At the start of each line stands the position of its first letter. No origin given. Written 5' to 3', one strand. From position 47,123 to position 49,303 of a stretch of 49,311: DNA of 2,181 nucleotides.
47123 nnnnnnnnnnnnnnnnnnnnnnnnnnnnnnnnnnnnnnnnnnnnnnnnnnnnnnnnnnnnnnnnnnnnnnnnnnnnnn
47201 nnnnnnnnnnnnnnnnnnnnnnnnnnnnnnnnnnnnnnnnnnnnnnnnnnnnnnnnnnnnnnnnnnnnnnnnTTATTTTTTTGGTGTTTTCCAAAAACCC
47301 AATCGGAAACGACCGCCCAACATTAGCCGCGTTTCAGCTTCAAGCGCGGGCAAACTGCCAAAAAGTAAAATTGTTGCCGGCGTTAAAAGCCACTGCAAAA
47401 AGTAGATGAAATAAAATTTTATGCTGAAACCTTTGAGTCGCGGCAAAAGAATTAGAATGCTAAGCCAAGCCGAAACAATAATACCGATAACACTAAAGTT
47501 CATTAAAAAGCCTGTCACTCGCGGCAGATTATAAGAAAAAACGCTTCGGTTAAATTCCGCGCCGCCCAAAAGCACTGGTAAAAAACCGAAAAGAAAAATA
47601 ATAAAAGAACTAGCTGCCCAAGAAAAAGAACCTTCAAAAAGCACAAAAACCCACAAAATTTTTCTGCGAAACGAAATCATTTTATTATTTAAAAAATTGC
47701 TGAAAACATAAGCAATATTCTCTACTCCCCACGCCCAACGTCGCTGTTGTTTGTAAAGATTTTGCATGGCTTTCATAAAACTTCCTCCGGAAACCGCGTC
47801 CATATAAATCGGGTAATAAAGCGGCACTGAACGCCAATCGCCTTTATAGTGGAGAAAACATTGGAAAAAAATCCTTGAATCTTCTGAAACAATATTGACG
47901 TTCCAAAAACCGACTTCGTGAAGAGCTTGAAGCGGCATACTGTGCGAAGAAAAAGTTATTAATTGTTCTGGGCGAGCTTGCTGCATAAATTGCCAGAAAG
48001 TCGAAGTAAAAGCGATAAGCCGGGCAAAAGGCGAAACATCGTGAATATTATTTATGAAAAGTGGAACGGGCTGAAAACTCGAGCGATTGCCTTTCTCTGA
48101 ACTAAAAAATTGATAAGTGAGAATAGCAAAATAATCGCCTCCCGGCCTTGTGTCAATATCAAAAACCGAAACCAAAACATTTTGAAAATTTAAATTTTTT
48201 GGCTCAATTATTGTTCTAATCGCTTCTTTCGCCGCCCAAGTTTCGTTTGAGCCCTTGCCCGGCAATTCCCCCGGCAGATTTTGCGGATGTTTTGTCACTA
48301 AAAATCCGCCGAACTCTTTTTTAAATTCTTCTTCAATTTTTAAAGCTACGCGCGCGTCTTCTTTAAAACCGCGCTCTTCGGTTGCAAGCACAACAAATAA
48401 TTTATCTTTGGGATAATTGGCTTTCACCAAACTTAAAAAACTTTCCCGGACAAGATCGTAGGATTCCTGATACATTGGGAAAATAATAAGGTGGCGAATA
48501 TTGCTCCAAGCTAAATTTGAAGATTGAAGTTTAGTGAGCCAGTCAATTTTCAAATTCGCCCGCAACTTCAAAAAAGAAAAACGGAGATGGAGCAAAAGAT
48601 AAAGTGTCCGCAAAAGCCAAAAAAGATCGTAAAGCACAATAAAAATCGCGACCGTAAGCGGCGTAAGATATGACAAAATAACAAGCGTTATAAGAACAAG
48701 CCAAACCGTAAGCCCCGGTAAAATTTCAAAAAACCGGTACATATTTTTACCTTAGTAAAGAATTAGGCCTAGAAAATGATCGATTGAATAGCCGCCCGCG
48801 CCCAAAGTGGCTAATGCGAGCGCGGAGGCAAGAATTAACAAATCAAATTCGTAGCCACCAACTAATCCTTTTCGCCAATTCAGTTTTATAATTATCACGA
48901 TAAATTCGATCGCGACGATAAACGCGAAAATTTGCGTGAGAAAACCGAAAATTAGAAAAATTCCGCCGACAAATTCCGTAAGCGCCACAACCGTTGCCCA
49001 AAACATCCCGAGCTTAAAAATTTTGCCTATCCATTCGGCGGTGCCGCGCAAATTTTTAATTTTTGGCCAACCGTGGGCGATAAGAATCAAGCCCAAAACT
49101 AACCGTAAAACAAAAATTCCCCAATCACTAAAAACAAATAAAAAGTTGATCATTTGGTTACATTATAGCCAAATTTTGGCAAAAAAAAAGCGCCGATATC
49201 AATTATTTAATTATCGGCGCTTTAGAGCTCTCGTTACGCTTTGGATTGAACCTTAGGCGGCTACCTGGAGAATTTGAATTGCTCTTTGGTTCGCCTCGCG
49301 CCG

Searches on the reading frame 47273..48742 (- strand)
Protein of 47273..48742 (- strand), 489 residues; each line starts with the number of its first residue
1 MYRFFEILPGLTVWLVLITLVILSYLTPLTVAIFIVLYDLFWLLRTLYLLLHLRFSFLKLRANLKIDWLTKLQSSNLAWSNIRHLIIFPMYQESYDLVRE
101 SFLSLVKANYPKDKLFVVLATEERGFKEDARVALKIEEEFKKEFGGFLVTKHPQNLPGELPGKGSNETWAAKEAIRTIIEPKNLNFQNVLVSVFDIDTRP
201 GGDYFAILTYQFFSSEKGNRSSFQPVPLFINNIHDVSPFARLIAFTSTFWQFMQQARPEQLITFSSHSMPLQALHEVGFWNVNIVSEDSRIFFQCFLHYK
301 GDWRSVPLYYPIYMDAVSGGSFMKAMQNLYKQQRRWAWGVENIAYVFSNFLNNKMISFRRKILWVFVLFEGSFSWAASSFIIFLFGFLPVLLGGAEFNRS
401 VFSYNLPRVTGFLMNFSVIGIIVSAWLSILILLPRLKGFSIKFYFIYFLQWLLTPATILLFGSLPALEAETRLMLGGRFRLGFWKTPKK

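Call 44: search_protein_families(library=pfam, proteins=[window:47273-48742:-], max_evalue=0.01)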
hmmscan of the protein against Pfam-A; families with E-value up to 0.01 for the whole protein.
window:47273-48742:- (489 aa): 1 family
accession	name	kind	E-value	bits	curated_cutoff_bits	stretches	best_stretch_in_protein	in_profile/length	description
PF13632.12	Glyco_trans_2_3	-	9.8e-07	29.2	27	1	193-389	4-182/198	Glycosyl transferase family group 2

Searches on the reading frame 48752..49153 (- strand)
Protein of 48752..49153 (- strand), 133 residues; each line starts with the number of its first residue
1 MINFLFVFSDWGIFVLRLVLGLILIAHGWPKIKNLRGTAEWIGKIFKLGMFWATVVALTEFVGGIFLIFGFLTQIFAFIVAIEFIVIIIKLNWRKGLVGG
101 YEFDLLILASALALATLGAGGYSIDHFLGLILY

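Call 44: search_protein_families(library=pfam, proteins=[window:48752-49153:-], max_evalue=0.01)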
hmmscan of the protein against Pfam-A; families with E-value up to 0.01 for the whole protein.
window:48752-49153:- (133 aa): 3 families
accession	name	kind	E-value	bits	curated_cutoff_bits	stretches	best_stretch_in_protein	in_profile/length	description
PF07681.17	DoxX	-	2.2e-16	60.7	23.6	1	12-91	1-83/85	DoxX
PF04173.18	DoxD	-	2.1e-05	24.9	22.7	1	51-128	64-144/167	TQO small subunit DoxD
PF07291.16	MauE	-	0.0019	18.9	27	1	11-91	3-89/128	Methylamine utilisation protein MauE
